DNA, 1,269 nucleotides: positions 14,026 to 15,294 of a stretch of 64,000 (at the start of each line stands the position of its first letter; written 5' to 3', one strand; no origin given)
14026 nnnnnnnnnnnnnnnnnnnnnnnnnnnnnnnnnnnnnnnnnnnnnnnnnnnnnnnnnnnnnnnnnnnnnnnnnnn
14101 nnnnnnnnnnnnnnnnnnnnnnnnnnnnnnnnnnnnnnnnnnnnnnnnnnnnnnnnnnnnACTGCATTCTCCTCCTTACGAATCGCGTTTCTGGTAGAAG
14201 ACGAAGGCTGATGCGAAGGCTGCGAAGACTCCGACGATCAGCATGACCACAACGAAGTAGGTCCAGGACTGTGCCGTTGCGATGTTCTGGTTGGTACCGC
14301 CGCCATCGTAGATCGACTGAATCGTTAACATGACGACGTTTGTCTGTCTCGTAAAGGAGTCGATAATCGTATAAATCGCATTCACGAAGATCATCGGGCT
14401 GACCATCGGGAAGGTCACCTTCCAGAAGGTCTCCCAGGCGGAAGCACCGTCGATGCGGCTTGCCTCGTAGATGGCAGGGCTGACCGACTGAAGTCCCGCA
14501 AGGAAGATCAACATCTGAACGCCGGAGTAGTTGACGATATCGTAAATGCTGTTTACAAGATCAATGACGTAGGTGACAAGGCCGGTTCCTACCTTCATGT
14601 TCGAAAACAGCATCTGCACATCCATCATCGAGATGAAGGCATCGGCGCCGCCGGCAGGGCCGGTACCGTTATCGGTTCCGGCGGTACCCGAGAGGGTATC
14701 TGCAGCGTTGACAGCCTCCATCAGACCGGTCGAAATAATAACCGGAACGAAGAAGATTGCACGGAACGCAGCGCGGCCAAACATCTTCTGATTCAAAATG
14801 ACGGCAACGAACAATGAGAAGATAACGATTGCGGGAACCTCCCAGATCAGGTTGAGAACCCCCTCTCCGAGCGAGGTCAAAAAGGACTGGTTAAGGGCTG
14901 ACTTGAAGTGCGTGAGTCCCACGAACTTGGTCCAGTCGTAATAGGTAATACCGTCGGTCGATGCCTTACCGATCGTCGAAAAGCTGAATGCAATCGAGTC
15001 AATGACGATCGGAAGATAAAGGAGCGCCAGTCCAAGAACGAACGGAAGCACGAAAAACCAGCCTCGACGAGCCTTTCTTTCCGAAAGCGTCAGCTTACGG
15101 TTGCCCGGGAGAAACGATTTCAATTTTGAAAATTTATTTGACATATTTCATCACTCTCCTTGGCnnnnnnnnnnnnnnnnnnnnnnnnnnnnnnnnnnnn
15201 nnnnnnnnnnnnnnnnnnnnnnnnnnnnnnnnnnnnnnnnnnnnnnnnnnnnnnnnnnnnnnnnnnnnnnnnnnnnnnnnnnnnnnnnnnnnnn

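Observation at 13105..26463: Seven-gene, 13.3 kb operon: one giant binding protein, two permease pairs, an NHL-Yip1 fusion and a 1249-aa orphan exoprotein, with no ATPase, regulator or recognisable CAZyme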

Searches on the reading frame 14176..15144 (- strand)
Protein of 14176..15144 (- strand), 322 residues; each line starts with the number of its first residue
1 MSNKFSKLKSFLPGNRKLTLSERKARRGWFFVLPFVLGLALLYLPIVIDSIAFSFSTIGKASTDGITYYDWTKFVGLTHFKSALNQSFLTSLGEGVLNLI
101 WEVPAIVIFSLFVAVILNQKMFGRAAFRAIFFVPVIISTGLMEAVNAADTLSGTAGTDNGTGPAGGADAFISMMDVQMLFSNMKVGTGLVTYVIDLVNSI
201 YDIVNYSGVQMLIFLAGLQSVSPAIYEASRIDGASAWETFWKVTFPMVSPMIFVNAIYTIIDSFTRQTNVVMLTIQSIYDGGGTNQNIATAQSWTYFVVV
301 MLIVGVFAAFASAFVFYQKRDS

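Call 3: search_protein_families(library=pfam, proteins=[window:14176-15144:-], max_evalue=0.01)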
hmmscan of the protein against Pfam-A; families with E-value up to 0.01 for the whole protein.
window:14176-15144:- (322 aa): 1 family
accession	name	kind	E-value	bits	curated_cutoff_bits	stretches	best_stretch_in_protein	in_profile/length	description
PF00528.27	BPD_transp_1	-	9.6e-13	48.7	26.4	1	204-317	62-179/184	Binding-protein-dependent transport system inner membrane component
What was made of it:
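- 14176..15144 (-): Permease P2F. BPD_transp_1 1e-12 (call 3).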

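Call 4: search_protein_families(library=ncbifam, proteins=[window:14176-15144:-], max_evalue=0.01)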
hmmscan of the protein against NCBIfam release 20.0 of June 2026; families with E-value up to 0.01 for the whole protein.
window:14176-15144:- (322 aa): 11 families
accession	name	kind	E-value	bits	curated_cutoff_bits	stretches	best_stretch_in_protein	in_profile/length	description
NF040932.1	ABC_arch_GlcU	equivalog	1.2e-07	31.7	340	1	204-265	145-203/272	glucose ABC transporter permease GlcU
NF008232.0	PRK10999.1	equivalog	1.5e-06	27.2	392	1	211-284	390-459/520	maltose ABC transporter permease MalF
TIGR01581.1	Mo_ABC_porter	hypoth_equivalog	6.6e-06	25.8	210.3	1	214-267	122-175/225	ABC transporter permease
NF040931.1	ABC_arch_GlcT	equivalog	9.3e-06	25.5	360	1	200-310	148-252/278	glucose ABC transporter permease GlcT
TIGR03262.1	PhnU2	equivalog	1.8e-05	23.6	593.25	1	201-273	415-487/546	putative 2-aminoethylphosphonate ABC transporter permease subunit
NF007852.0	PRK10561.1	equivalog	2.5e-05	24.3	335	1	72-308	51-281/295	sn-glycerol-3-phosphate ABC transporter permease UgpA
NF008231.0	PRK10998.1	equivalog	0.00043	19.9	261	1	217-271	180-236/296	maltose ABC transporter permease MalG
NF040839.1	tungstate_WtpB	equivalog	0.0011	18.7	340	1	178-265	103-195/251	tungstate ABC transporter permease WtpB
TIGR00969.1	3a0106s02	subfamily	0.0014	18.1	240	0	73-262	52-210/272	sulfate ABC transporter permease subunit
TIGR02141.1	modB_ABC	equivalog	0.0021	17.7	182.6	1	217-257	102-142/208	molybdate ABC transporter permease subunit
TIGR02140.1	permease_CysW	equivalog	0.0063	16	329.1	0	227-253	161-187/261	sulfate ABC transporter permease subunit CysW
